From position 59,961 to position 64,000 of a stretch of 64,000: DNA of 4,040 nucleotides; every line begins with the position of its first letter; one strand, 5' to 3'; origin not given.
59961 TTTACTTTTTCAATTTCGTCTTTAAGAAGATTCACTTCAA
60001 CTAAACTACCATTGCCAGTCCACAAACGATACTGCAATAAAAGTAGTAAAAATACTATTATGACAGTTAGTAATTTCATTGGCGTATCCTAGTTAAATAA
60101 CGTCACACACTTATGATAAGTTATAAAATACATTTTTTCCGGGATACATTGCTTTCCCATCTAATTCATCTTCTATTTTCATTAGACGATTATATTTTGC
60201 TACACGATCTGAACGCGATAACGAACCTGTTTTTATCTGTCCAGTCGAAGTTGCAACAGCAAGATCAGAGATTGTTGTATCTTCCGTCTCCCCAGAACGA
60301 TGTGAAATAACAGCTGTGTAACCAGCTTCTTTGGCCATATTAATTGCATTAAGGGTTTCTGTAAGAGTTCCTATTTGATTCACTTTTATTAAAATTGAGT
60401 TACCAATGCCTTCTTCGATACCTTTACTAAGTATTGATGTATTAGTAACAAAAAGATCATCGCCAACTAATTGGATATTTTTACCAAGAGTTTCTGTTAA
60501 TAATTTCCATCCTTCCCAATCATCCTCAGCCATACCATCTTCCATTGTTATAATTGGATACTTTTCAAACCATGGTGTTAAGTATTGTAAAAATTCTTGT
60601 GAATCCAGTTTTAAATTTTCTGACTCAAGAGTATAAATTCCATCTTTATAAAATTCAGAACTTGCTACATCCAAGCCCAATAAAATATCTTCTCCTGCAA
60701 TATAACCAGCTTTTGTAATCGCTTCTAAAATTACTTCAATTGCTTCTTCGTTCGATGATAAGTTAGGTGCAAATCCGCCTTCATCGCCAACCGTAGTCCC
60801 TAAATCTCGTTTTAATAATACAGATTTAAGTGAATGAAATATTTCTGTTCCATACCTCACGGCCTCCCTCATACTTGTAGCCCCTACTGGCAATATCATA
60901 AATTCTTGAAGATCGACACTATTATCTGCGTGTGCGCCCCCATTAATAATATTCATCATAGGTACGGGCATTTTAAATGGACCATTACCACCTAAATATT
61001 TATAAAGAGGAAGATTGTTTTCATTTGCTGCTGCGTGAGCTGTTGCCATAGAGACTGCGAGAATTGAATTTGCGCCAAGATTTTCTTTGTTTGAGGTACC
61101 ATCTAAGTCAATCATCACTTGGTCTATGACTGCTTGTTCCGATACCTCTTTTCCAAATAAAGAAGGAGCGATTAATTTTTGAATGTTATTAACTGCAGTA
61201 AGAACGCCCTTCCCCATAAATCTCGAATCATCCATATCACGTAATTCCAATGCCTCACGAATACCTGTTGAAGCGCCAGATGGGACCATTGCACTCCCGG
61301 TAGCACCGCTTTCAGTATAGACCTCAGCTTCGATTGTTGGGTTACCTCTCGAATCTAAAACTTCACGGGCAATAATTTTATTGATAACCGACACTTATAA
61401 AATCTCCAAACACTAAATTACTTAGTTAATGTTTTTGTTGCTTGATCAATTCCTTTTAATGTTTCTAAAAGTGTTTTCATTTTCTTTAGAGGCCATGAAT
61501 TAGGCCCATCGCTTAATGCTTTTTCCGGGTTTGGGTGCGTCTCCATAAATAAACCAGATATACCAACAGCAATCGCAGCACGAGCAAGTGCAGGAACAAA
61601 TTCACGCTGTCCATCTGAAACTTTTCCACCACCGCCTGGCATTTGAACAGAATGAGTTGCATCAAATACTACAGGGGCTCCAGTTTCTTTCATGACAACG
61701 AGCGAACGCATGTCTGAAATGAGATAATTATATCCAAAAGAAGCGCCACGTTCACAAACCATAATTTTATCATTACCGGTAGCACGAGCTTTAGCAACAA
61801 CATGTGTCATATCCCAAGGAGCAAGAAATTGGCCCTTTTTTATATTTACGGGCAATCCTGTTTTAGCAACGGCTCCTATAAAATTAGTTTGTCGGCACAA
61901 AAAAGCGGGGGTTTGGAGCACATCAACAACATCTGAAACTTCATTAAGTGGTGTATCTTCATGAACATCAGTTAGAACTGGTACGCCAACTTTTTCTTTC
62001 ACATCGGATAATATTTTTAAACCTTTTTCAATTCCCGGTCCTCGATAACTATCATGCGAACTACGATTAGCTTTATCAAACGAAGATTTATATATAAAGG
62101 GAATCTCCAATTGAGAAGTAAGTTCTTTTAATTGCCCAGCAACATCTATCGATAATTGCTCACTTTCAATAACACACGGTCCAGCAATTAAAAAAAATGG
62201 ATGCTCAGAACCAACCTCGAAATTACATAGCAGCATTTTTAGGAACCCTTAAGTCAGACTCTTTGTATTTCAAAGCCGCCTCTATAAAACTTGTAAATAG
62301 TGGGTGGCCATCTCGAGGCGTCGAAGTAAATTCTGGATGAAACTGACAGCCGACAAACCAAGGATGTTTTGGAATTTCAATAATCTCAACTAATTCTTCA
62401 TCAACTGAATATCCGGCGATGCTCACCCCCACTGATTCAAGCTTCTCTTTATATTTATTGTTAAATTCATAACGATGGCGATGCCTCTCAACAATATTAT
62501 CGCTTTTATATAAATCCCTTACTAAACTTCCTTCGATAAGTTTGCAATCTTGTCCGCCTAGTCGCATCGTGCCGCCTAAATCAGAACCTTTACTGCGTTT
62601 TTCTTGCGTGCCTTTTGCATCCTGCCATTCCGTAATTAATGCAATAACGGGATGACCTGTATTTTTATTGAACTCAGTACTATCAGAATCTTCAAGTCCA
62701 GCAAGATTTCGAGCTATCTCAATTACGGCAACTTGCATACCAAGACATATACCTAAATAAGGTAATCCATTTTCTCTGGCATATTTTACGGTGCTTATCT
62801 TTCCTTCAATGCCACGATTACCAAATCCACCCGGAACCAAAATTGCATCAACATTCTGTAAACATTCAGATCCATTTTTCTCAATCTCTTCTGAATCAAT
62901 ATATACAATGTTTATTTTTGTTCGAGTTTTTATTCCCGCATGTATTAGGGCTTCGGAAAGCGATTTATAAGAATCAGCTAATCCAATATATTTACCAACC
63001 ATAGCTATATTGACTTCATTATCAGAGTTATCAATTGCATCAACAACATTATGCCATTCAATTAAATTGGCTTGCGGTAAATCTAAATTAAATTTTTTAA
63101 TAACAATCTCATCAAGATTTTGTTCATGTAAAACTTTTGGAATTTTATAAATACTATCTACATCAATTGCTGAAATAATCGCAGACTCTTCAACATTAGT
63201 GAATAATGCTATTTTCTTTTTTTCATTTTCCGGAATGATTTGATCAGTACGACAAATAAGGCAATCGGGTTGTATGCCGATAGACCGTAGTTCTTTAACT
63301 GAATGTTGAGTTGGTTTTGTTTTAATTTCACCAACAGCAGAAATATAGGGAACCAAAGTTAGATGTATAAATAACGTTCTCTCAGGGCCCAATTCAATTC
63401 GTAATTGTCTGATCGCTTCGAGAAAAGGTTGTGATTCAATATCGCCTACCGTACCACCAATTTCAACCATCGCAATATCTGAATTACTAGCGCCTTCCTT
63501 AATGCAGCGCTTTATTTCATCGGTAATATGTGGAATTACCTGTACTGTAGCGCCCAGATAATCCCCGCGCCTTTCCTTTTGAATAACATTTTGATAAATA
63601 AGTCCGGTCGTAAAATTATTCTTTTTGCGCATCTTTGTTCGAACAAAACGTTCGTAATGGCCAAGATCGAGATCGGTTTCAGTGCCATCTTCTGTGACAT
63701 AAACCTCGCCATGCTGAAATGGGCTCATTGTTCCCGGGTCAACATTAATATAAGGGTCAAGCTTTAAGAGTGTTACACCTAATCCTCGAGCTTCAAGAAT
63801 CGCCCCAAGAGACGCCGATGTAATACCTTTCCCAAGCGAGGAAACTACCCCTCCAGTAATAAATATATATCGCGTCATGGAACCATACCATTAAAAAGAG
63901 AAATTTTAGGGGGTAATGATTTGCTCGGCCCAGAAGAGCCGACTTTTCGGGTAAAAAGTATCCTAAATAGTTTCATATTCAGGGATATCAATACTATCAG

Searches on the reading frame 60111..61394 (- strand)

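Call 89: search_protein_families(library=pfam, proteins=[window:60111-61394:-], max_evalue=0.00001)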
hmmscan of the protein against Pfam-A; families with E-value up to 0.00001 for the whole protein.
window:60111-61394:- (427 aa): 2 families
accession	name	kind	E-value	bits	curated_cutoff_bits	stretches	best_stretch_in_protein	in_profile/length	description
PF00113.28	Enolase_C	-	3.9e-129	430.6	21.5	1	141-424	3-294/296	Enolase, C-terminal TIM barrel domain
PF03952.21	Enolase_N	-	3.5e-57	192.6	35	1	4-134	1-131/131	Enolase, N-terminal domain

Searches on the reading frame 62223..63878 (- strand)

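Call 54: search_protein_families(library=pfam, proteins=[window:62223-63878:-], max_evalue=0.00001)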
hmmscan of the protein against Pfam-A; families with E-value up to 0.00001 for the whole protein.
window:62223-63878:- (551 aa): 3 families
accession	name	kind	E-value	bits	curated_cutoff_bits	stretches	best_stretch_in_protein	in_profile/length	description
PF06418.20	CTP_synth_N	-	1.3e-127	425.1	26.1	1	3-265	1-265/265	CTP synthase N-terminus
PF00117.34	GATase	-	4e-43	147.7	22.8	1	301-533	3-189/190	Glutamine amidotransferase class-I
PF07722.19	Peptidase_C26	-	1e-06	29.1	20.5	0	363-516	97-219/219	Peptidase C26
